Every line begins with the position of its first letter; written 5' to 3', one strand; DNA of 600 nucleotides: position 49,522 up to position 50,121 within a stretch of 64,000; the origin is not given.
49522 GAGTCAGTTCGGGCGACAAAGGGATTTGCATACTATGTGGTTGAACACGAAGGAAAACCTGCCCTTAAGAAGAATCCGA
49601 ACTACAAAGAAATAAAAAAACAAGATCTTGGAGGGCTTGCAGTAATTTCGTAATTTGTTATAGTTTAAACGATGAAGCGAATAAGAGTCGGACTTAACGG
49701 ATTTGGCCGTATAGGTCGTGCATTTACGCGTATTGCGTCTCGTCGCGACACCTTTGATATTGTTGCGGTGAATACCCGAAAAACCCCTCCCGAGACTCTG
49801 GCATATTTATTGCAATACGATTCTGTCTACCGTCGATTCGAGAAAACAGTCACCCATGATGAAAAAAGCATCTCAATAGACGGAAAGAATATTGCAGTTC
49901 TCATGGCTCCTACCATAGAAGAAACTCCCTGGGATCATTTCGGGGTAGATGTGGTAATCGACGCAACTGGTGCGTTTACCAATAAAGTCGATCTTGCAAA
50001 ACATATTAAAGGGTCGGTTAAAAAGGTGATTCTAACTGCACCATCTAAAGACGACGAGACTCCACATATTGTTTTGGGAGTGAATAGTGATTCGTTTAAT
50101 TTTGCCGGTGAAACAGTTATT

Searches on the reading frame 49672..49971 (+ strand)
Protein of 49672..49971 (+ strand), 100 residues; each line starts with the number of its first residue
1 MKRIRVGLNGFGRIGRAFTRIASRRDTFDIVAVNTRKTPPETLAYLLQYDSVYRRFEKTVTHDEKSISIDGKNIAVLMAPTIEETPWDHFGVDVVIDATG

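Call 54: search_solved_structures(query=window:49672-49971:+, show_alignments=2, max_evalue=0.00001)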
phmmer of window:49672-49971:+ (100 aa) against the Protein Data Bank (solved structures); distinct sequences matched with E-value up to 0.00001: 139 (the best 60 are shown).
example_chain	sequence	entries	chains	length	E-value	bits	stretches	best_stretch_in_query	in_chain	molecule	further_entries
4dib_A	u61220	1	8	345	6.5e-21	77.3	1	4-100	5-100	Glyceraldehyde 3-phosphate dehydrogenase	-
2ep7_A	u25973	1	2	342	8.3e-21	77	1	4-100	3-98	Glyceraldehyde-3-phosphate dehydrogenase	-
8oha_A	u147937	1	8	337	4.1e-20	74.8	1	4-100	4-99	Glyceraldehyde-3-phosphate dehydrogenase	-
1hdg_O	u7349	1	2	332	5.6e-20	74.4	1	5-100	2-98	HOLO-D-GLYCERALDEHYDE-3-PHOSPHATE DEHYDROGENASE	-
5ur0_A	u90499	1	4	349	1.5e-19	73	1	4-100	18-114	Glyceraldehyde-3-phosphate dehydrogenase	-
4iq8_A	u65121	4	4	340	2.7e-19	72.1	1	4-100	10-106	Glyceraldehyde-3-phosphate dehydrogenase 3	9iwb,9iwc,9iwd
2i5p_O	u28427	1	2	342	3e-19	72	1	3-100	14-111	Glyceraldehyde-3-phosphate dehydrogenase 1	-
3pym_A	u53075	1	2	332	3.6e-19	71.8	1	4-100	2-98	Glyceraldehyde-3-phosphate dehydrogenase 3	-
8wwz_A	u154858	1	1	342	3.6e-19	71.8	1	3-100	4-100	Glyceraldehyde-3-phosphate dehydrogenase 2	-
6nlx_A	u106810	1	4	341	3.8e-19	71.7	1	4-100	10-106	Glyceraldehyde-3-phosphate Dehydrogenase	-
8i7e_A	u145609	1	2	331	1.5e-18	69.7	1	4-100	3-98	Glyceraldehyde-3-phosphate dehydrogenase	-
2d2i_A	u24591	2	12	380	3.7e-18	68.5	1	4-100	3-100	glyceraldehyde 3-phosphate dehydrogenase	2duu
3b1j_A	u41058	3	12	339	3.9e-18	68.4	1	4-100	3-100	Glyceraldehyde 3-phosphate dehydrogenase (NADP+)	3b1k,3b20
1s7c_A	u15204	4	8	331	4.1e-18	68.4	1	4-100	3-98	Glyceraldehyde 3-phosphate dehydrogenase A | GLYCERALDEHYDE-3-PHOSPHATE DEHYDROGENASE | Glyceraldehyde-3-phosphate dehydrogenase A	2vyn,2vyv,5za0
4mvj_A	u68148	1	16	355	4.1e-18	68.4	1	3-100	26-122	Glyceraldehyde-3-phosphate dehydrogenase A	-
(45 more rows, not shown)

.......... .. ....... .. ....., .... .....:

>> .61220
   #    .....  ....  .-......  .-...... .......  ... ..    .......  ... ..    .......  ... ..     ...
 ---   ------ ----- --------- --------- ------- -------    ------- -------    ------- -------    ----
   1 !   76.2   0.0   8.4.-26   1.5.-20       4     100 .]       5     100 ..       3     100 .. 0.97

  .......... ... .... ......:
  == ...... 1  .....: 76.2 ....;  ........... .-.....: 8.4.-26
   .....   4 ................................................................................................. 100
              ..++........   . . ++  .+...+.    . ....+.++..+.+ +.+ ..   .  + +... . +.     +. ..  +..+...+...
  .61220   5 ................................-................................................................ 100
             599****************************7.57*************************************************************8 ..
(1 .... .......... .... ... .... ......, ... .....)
